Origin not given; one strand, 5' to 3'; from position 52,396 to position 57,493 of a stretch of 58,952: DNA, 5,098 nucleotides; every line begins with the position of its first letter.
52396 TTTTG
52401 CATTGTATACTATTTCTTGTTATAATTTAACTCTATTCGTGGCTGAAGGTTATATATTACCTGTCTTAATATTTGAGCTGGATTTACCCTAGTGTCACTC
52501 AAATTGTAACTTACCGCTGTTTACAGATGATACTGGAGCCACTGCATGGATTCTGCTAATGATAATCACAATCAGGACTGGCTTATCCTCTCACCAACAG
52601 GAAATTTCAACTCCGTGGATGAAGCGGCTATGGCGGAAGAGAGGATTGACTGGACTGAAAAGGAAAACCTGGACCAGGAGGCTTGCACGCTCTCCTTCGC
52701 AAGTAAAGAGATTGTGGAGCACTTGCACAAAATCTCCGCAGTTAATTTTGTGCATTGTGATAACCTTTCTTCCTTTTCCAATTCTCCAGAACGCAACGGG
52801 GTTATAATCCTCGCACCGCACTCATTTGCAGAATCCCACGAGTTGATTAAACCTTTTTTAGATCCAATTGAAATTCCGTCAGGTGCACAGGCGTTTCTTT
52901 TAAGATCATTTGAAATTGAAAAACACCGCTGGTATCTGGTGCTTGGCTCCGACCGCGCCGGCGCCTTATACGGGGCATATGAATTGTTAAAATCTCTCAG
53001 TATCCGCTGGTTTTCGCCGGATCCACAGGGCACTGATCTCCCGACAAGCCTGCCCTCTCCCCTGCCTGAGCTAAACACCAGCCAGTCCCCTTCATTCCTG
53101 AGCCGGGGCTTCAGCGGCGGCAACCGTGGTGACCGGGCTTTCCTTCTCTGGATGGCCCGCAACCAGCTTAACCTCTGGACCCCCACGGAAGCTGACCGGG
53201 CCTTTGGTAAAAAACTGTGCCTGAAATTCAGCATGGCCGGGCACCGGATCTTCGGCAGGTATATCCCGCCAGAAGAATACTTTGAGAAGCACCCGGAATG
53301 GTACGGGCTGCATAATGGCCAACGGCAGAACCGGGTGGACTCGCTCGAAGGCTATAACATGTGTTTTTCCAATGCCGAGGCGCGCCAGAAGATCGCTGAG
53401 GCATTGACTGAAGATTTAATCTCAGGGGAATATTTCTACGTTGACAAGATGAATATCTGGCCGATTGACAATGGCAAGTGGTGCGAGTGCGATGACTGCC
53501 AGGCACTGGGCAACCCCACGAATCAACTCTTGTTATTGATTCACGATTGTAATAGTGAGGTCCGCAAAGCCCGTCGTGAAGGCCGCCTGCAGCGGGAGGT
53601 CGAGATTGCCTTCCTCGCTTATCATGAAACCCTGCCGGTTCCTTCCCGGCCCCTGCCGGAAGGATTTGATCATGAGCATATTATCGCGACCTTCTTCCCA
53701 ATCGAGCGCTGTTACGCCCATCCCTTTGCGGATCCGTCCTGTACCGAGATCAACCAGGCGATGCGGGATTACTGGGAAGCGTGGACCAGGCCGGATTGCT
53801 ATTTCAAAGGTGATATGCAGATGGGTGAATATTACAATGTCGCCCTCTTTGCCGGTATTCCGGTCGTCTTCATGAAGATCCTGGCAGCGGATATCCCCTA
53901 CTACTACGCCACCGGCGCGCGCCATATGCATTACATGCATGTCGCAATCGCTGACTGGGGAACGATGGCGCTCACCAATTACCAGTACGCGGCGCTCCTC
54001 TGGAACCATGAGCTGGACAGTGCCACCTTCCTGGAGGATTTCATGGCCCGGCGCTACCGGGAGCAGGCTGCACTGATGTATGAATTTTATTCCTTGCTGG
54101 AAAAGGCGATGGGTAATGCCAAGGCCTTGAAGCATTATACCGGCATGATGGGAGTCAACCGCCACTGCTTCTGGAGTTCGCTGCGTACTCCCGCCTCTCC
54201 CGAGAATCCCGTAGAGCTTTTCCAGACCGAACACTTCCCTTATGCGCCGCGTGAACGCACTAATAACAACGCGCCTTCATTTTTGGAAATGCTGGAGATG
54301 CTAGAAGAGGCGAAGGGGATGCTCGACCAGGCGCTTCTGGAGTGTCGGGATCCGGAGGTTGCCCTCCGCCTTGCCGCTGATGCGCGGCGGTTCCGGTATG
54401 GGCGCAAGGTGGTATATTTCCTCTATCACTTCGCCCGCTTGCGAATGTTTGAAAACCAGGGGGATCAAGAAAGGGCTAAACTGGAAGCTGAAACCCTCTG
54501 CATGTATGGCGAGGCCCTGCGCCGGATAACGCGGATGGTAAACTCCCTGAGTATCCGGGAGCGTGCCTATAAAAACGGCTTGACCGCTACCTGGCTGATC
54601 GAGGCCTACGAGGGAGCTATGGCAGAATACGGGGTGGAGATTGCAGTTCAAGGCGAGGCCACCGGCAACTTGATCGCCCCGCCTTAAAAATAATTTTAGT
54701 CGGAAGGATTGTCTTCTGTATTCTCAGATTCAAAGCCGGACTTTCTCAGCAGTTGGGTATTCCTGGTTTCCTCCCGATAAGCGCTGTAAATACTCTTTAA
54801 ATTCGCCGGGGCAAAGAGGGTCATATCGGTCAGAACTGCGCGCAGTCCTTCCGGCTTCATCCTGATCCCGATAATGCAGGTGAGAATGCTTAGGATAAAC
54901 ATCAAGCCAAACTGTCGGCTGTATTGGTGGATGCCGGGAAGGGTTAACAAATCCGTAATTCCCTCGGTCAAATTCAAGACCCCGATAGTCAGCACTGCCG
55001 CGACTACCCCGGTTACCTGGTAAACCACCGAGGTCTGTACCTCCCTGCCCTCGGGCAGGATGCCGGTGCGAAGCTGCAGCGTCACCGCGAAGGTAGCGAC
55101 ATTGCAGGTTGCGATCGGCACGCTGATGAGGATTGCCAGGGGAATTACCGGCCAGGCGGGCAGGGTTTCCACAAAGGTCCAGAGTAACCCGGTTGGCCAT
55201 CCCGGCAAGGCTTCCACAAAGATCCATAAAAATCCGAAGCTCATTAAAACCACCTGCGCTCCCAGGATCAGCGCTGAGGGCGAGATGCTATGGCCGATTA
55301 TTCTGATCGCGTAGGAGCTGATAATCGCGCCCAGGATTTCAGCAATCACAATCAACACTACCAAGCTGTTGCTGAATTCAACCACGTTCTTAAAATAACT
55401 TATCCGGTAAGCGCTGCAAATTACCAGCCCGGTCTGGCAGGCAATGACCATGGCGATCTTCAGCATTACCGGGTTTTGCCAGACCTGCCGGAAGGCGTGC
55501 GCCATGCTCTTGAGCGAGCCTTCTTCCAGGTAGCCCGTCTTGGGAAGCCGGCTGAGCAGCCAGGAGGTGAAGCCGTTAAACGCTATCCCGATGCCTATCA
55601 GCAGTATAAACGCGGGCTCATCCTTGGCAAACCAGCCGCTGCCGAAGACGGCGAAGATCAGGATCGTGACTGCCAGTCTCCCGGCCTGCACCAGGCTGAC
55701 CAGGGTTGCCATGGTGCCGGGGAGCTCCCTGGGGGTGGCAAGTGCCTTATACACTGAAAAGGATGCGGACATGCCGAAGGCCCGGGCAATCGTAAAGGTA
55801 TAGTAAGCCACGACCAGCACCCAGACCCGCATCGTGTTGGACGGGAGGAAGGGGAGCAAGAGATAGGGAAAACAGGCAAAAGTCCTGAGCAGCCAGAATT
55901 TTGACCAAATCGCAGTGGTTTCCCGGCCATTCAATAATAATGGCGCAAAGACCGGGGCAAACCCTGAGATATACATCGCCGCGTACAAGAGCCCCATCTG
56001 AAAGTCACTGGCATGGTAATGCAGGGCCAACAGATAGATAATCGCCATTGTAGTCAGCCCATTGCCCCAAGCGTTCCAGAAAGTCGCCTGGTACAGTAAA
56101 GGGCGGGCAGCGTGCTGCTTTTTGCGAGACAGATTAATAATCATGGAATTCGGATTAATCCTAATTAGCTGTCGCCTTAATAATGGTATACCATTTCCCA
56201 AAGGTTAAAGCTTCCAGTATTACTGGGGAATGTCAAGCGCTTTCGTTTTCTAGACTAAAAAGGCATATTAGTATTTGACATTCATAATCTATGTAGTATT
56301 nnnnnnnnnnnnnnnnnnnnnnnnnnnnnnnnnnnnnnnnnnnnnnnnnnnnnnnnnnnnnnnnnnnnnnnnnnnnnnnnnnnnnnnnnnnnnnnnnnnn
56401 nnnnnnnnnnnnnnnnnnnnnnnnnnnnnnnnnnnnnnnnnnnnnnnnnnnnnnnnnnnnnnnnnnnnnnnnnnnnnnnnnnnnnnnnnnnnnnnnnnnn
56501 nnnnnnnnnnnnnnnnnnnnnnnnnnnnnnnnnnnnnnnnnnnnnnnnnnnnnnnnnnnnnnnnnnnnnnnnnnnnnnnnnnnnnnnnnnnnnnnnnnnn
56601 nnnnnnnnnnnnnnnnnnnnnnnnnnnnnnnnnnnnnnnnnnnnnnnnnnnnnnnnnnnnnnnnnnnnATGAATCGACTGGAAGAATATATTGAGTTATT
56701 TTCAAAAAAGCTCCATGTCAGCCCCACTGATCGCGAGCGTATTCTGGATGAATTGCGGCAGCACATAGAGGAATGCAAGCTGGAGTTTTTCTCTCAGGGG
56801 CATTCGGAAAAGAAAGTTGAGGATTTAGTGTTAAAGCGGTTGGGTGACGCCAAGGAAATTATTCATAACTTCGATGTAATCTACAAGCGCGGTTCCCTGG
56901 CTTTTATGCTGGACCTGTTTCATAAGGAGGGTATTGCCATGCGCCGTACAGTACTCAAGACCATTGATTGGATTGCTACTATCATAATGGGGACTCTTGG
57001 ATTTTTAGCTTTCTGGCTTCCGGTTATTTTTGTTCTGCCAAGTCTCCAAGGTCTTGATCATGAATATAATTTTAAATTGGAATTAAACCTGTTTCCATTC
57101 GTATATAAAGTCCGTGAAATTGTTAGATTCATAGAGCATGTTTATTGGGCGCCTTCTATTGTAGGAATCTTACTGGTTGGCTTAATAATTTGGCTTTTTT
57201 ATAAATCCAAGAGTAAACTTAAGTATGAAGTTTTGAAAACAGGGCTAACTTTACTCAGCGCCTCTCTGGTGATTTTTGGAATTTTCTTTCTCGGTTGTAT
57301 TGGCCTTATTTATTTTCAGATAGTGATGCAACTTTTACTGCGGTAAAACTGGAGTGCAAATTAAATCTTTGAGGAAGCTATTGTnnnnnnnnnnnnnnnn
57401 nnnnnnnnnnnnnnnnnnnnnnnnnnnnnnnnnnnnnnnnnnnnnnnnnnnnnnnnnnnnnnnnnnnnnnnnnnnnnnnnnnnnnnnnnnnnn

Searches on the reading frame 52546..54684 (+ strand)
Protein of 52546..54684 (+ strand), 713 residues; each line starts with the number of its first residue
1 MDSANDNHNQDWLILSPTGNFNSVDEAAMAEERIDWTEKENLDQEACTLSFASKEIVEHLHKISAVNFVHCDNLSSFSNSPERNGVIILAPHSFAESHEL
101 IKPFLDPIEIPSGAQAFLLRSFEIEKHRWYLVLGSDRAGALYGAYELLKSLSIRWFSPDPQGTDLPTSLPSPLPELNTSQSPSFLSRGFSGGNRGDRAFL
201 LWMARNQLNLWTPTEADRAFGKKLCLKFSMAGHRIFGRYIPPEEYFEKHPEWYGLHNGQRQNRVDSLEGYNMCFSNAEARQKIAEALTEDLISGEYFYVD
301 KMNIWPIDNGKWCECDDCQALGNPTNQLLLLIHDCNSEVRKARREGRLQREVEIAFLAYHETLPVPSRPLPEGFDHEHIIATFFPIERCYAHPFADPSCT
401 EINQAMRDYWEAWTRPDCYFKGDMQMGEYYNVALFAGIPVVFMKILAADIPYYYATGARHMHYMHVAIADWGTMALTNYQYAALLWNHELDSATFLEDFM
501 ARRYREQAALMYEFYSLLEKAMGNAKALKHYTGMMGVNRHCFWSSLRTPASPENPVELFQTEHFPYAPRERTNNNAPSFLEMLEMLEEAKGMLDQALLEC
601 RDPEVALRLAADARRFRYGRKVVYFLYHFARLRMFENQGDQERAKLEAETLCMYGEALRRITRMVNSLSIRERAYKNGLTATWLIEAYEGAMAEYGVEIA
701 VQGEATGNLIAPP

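Call 8: search_protein_families(library=pfam, proteins=[window:52546-54684:+], max_evalue=0.001)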
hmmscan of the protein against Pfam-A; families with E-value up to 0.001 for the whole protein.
window:52546-54684:+ (713 aa): 2 families
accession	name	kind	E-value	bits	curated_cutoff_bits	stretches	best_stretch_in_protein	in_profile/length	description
PF16126.11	DUF4838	-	5.3e-26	92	26.6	1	162-511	6-319/325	Domain of unknown function (DUF4838)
PF03648.19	Glyco_hydro_67N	-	0.00011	22.8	24.3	1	22-147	6-120/120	Glycosyl hydrolase family 67 N-terminus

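Call 53: search_protein_families(library=ncbifam, proteins=[window:52546-54684:+], max_evalue=0.01)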
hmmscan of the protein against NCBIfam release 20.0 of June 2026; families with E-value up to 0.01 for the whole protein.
window:52546-54684:+ (713 aa): 0 families

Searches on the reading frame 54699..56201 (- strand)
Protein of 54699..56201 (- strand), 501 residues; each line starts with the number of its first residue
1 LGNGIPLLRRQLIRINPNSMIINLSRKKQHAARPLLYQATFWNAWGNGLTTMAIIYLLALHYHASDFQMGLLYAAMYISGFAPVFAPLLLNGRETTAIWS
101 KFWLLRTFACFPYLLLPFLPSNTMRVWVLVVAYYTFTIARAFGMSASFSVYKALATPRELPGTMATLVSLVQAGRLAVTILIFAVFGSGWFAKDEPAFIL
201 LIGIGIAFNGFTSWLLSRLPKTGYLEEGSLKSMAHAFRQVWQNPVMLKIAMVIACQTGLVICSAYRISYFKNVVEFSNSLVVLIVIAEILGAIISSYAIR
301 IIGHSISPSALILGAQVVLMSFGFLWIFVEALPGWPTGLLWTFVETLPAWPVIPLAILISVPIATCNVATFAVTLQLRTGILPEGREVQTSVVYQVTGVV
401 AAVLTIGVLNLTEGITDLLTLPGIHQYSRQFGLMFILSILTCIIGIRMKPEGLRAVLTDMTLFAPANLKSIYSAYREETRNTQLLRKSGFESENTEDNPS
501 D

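Call 65: search_protein_families(library=pfam, proteins=[window:54699-56201:-], max_evalue=1)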
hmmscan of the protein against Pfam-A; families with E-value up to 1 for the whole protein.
window:54699-56201:- (501 aa): 1 family
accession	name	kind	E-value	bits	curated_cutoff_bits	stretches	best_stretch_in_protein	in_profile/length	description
PF07690.21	MFS_1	-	0.16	11.3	33.4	1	39-402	4-343/347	Major Facilitator Superfamily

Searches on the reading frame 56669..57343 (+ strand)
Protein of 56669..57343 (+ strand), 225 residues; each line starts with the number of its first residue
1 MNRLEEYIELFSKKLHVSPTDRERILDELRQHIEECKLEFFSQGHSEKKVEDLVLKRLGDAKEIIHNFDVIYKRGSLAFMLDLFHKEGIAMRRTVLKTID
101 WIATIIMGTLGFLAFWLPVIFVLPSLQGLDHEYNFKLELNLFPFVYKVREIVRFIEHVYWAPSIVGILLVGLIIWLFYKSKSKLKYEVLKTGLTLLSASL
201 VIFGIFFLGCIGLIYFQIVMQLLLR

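Call 65: search_protein_families(library=pfam, proteins=[window:56669-57343:+], max_evalue=1)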
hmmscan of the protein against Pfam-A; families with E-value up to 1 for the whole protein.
window:56669-57343:+ (225 aa): 3 families
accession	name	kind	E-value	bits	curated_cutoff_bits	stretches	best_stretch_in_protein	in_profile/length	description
PF22564.2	HAAS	-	3.2e-07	31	27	1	6-64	1-52/55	HAAS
PF09236.15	AHSP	-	0.087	13.7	27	1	5-41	42-78/87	Alpha-haemoglobin stabilising protein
PF16192.10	PMT_4TMC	-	0.75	9.7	32.4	0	139-210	110-179/202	C-terminal four TMM region of protein-O-mannosyltransferase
